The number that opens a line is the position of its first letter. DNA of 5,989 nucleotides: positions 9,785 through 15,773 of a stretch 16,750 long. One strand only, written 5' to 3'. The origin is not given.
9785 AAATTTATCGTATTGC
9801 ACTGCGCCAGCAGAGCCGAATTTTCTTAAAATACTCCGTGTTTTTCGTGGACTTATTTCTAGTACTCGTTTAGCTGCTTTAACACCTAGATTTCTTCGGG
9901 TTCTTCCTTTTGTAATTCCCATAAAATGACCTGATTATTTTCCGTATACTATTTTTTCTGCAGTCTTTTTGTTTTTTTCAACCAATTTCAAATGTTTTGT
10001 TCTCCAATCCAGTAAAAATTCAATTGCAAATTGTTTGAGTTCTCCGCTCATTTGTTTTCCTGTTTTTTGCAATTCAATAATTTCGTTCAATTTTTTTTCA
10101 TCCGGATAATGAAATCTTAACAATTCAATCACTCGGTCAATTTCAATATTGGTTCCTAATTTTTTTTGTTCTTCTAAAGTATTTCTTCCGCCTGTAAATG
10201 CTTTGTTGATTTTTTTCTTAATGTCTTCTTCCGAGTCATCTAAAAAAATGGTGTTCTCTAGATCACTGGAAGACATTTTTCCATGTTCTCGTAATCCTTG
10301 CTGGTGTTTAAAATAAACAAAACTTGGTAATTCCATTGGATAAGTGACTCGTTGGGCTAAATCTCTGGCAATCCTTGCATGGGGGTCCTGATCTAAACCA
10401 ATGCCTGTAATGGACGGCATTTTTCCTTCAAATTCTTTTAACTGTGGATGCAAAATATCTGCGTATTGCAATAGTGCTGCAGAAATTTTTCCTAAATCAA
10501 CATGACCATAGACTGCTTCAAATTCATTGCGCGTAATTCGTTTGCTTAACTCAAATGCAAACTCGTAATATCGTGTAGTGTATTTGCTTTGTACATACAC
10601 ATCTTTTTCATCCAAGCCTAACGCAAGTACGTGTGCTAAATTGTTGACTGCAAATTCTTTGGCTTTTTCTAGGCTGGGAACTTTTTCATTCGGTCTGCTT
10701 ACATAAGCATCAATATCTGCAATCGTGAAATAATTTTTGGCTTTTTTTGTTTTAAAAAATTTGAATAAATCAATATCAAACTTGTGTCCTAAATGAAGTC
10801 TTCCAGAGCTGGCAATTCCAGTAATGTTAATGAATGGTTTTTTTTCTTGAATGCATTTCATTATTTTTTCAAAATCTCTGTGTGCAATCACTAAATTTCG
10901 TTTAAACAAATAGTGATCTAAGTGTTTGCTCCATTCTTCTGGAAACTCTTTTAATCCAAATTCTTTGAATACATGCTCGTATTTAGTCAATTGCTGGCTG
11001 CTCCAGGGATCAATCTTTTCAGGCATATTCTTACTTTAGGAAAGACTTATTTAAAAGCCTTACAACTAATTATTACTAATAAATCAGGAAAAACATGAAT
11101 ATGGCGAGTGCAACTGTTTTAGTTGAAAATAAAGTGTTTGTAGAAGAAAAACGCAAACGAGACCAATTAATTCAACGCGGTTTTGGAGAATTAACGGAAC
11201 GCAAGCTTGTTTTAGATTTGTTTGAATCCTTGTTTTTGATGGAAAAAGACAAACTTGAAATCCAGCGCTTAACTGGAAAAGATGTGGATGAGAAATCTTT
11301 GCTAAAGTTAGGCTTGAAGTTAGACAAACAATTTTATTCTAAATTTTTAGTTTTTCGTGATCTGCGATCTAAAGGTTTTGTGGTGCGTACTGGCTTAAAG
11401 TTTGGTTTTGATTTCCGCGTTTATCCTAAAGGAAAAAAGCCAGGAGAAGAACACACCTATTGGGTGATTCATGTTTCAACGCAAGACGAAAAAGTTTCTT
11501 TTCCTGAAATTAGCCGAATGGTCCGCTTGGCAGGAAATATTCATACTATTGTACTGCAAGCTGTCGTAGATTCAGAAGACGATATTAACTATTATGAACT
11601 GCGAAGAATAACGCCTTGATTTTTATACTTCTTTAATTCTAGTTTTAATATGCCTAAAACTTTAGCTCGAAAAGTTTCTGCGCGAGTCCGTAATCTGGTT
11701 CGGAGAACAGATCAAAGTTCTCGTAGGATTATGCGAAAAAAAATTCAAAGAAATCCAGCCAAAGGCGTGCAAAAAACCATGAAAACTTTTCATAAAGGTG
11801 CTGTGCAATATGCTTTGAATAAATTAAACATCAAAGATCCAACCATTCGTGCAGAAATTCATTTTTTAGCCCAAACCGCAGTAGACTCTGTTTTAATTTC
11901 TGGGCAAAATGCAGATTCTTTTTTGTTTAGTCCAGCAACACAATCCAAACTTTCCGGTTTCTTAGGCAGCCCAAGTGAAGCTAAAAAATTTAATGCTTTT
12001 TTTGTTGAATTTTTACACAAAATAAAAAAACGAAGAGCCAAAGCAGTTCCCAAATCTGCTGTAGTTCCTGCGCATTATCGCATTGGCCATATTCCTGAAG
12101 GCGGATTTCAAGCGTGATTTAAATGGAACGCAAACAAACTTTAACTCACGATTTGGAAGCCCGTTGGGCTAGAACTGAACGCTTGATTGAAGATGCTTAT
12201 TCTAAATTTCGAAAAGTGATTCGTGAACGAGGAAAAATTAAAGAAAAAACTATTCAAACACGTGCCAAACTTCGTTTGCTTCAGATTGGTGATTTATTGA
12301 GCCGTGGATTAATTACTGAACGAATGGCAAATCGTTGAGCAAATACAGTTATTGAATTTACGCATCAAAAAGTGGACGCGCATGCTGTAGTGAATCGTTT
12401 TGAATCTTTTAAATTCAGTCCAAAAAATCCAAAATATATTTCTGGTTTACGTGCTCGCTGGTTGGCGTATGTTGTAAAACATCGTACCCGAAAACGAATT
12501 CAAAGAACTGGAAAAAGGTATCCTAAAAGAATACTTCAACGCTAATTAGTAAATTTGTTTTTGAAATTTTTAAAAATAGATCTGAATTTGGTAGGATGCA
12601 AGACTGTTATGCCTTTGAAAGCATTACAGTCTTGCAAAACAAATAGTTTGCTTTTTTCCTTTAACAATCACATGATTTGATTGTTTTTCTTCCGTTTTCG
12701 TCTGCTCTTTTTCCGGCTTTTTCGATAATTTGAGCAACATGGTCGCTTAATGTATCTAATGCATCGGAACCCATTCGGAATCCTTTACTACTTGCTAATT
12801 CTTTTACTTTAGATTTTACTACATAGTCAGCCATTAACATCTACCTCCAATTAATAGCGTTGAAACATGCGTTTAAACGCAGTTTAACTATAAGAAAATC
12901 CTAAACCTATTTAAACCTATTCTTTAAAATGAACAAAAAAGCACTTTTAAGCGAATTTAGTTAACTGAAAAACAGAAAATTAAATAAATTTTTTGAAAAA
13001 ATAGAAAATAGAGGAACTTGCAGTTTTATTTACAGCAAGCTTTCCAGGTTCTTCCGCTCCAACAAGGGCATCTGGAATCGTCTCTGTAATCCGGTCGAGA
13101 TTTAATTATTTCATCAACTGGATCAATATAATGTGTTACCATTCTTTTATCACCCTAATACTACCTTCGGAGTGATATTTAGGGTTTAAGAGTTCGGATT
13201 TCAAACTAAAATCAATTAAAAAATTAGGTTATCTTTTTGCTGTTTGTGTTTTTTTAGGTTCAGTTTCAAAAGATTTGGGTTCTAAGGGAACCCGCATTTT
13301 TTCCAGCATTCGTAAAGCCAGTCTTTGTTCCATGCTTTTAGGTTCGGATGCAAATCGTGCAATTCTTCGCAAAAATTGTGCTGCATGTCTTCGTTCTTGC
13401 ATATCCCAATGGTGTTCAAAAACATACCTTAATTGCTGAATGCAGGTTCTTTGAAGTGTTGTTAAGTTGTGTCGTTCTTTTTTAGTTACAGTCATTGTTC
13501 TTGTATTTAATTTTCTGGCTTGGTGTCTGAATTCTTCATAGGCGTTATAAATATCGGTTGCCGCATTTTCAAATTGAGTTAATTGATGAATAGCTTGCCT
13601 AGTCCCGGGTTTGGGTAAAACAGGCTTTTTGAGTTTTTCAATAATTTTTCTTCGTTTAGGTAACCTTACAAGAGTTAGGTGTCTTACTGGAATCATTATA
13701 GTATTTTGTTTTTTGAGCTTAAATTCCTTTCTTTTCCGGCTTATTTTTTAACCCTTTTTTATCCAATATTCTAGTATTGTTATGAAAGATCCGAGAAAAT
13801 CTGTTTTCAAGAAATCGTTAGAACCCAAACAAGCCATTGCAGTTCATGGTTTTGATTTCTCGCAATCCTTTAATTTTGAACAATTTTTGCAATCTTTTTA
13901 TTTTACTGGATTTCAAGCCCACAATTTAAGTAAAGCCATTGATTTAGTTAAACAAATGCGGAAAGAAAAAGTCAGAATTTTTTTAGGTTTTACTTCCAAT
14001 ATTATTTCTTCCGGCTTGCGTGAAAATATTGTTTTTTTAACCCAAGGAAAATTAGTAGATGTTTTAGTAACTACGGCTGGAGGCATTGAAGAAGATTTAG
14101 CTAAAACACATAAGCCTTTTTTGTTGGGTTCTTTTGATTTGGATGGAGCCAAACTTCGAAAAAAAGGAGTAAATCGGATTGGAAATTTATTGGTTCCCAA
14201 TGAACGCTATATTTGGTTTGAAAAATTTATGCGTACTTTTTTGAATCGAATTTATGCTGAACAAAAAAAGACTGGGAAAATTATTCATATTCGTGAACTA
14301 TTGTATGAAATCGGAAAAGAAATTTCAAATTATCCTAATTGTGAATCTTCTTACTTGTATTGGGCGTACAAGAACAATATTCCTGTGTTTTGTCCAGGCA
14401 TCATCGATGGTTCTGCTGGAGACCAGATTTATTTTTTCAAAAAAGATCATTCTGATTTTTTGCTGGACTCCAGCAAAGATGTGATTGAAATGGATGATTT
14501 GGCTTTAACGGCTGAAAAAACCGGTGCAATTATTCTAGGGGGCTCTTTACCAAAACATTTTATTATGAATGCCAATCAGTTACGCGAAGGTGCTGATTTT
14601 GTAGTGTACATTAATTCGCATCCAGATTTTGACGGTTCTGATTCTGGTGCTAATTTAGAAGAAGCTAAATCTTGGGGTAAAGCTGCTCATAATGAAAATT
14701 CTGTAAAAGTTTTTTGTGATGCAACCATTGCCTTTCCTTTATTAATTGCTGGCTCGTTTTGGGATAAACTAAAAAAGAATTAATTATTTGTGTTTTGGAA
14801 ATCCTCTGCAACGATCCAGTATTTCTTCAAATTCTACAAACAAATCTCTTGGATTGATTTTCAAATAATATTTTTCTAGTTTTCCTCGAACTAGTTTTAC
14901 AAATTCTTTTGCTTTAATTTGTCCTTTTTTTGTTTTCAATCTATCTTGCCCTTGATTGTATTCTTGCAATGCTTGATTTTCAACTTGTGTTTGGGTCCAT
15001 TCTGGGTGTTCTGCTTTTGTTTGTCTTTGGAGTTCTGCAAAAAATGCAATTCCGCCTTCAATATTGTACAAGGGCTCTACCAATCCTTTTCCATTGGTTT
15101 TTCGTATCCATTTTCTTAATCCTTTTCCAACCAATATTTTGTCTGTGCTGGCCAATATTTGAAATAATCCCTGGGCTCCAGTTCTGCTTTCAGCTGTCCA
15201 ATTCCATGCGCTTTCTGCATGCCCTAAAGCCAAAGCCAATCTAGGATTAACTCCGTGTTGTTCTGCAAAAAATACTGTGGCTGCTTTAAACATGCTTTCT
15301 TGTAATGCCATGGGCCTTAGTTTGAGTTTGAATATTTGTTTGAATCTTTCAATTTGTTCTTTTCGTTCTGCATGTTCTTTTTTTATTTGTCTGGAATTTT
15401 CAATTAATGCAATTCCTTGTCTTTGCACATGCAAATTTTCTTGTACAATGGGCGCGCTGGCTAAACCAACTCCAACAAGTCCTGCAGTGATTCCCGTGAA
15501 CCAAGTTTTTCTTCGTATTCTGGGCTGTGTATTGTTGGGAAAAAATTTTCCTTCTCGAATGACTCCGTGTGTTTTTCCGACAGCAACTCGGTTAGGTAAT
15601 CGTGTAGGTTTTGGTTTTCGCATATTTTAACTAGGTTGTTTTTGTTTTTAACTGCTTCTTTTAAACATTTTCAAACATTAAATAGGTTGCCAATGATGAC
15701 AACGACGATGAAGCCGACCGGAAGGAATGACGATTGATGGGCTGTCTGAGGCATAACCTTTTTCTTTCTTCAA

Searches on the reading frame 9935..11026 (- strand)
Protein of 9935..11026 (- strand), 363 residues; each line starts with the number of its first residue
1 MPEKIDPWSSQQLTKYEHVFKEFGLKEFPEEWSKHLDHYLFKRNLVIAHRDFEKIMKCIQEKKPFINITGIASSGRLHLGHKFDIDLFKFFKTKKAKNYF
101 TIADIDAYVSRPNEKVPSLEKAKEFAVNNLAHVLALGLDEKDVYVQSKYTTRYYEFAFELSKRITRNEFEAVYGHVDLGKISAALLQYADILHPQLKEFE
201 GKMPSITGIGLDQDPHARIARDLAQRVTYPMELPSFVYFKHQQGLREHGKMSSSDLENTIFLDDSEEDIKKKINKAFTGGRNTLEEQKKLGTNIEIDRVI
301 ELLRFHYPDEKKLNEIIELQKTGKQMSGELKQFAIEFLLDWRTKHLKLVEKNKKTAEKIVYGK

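Call 5: search_protein_families(library=pfam, proteins=[window:9935-11026:-], max_evalue=0.01)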
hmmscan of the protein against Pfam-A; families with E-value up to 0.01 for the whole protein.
window:9935-11026:- (363 aa): 1 family
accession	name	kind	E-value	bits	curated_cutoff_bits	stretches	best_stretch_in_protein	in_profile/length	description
PF00579.31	tRNA-synt_1b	-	2.7e-32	112.7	21.1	1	62-336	3-285/292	tRNA synthetases class I (W and Y)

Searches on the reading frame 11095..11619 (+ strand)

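Call 31: search_protein_families(library=pfam, proteins=[window:11095-11619:+], max_evalue=0.01)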
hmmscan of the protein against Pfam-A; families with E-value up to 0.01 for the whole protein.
window:11095-11619:+ (174 aa): 2 families
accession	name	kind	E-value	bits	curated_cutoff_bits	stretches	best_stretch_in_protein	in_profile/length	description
PF01974.23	tRNA_int_endo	-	6.2e-25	87.5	27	1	80-166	1-85/85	tRNA intron endonuclease, catalytic C-terminal domain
PF02778.19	tRNA_int_endo_N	-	2.3e-12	46.7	21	1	8-69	4-66/67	tRNA intron endonuclease, N-terminal domain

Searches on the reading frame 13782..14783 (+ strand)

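Call 31: search_protein_families(library=pfam, proteins=[window:13782-14783:+], max_evalue=0.01)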
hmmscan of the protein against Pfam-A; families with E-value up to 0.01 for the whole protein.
window:13782-14783:+ (333 aa): 1 family
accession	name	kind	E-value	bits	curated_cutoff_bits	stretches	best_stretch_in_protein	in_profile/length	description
PF01916.23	DS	-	2.4e-106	355.6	27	1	35-323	2-286/288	Deoxyhypusine synthase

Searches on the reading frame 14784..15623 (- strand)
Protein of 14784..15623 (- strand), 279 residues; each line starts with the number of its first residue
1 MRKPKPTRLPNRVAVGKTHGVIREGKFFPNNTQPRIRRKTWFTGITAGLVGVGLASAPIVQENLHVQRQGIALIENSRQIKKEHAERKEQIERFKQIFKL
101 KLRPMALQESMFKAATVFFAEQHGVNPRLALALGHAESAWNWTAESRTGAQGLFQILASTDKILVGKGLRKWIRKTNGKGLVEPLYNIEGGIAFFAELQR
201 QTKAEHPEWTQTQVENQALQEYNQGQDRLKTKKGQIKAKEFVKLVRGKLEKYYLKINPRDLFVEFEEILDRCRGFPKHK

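Call 31: search_protein_families(library=pfam, proteins=[window:14784-15623:-], max_evalue=0.01)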
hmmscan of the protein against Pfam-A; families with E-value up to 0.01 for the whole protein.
window:14784-15623:- (279 aa): 1 family
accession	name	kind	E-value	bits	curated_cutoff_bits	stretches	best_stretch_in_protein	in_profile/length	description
PF01464.25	SLT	-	3e-14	53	21.3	1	120-241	7-113/117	Transglycosylase SLT domain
